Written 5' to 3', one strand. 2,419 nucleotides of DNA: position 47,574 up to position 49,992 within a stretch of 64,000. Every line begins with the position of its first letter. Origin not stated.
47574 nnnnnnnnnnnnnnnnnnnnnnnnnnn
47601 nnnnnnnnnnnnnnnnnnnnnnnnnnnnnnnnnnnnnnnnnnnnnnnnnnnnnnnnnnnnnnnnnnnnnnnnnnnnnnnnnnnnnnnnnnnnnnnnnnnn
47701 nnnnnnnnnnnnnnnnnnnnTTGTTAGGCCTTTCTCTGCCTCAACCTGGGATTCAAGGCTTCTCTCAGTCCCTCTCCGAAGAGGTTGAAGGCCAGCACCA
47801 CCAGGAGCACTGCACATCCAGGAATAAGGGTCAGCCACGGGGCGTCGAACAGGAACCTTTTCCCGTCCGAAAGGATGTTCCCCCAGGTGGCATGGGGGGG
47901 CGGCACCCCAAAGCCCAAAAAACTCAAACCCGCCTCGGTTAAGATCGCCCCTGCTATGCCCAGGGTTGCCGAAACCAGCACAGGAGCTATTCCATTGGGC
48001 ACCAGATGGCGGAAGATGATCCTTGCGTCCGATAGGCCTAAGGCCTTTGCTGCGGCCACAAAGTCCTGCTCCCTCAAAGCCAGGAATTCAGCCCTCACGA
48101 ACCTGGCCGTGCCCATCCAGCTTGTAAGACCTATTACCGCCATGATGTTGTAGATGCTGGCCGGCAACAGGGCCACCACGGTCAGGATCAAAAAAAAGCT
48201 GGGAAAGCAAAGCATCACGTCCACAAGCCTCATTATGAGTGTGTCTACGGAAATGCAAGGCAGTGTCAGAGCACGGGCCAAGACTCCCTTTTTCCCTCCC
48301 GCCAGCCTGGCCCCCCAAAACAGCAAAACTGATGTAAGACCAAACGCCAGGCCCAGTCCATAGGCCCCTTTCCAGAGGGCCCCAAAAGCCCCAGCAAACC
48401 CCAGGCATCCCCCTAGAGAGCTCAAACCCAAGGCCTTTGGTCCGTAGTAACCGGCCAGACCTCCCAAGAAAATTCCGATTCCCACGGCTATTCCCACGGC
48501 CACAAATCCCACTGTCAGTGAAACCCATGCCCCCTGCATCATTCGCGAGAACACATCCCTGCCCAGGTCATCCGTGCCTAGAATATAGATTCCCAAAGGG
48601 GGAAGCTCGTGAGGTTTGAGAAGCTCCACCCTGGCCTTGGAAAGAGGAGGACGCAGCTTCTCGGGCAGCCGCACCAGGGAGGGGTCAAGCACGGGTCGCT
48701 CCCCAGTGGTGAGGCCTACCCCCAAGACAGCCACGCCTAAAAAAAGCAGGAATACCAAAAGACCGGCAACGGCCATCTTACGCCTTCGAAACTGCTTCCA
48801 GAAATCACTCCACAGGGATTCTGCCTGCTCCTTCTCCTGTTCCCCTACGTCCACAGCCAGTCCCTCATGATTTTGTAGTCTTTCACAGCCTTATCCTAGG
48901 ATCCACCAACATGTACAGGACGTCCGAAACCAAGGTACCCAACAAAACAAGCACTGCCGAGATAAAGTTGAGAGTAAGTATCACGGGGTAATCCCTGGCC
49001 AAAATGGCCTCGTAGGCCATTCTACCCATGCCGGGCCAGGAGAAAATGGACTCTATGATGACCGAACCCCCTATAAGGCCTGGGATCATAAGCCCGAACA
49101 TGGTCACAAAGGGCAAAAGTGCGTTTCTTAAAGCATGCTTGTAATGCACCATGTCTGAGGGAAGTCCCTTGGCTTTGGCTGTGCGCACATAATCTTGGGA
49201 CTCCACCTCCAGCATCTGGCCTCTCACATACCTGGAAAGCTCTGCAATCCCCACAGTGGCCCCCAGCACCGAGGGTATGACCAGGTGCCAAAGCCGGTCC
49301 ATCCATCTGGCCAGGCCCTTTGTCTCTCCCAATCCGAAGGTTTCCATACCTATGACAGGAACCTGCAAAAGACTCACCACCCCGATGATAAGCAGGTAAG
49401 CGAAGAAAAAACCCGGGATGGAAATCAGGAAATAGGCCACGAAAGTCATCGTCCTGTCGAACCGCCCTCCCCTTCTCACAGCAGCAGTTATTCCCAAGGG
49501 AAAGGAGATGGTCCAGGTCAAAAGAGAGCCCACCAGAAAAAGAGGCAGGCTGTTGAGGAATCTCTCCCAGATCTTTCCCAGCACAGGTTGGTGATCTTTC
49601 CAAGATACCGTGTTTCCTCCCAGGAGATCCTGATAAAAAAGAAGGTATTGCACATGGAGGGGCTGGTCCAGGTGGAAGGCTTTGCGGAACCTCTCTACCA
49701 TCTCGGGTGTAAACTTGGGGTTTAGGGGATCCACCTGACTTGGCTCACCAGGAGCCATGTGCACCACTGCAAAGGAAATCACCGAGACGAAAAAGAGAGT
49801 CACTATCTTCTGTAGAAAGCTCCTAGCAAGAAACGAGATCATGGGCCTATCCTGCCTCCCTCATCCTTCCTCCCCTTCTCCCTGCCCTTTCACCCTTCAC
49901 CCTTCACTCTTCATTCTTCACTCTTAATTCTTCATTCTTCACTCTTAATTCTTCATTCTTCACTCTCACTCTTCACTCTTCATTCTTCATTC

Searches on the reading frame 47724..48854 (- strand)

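Call 8: search_protein_families(library=pfam, proteins=[window:47724-48854:-])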
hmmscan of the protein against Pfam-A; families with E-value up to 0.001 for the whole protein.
window:47724-48854:- (376 aa): 2 families
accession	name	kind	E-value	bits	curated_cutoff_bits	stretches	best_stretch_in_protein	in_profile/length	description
PF00528.27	BPD_transp_1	-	1.2e-28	100.5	26.4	1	202-373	15-184/184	Binding-protein-dependent transport system inner membrane component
PF12911.12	OppC_N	-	5.5e-10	39.4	23.9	1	13-47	1-35/53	N-terminal TM domain of oligopeptide transport permease C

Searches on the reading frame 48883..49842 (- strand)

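Call 8: search_protein_families(library=pfam, proteins=[window:48883-49842:-])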
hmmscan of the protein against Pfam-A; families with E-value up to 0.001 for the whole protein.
window:48883-49842:- (319 aa): 2 families
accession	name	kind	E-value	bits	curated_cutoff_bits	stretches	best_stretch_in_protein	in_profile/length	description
PF00528.27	BPD_transp_1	-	8.2e-38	130.4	26.4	1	114-318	2-183/184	Binding-protein-dependent transport system inner membrane component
PF19300.4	BPD_transp_1_N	-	2.2e-10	41.1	23.8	1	1-90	1-91/114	Binding-prot-dependent transport system membrane comp, N-term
